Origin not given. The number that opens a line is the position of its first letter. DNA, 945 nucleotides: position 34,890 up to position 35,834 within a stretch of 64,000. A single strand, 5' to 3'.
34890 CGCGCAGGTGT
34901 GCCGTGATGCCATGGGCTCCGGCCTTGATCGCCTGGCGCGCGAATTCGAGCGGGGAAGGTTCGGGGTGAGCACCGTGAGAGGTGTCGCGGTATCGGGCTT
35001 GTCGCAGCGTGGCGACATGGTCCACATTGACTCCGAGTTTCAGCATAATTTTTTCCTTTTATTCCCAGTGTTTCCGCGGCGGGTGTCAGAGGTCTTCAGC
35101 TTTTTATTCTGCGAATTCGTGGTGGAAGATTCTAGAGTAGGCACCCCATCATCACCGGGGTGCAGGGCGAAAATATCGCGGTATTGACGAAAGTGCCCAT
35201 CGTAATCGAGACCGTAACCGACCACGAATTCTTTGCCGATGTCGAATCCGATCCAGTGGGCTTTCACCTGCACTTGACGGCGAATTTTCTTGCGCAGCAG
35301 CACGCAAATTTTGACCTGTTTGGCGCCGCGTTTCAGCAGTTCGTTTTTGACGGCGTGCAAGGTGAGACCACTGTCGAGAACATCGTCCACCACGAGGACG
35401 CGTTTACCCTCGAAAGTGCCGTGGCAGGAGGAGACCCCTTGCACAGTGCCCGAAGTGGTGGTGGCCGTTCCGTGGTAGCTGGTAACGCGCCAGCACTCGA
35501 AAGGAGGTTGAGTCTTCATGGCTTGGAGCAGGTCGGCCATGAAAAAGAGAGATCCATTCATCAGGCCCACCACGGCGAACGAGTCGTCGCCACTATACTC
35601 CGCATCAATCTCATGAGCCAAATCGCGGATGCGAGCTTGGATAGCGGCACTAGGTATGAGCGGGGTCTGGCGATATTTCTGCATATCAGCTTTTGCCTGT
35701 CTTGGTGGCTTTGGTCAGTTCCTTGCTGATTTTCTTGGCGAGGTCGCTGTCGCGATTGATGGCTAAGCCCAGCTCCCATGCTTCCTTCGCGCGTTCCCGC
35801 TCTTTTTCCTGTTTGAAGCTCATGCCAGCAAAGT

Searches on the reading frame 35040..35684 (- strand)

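Call 17: search_protein_families(library=pfam, proteins=[window:35040-35684:-], max_evalue=0.0001)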
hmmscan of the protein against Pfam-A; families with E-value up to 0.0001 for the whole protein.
window:35040-35684:- (214 aa): 1 family
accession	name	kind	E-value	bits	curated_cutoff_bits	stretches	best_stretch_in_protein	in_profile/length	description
PF00156.33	Pribosyltran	-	4.7e-25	88.2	26.3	1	14-161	10-157/158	Phosphoribosyl transferase domain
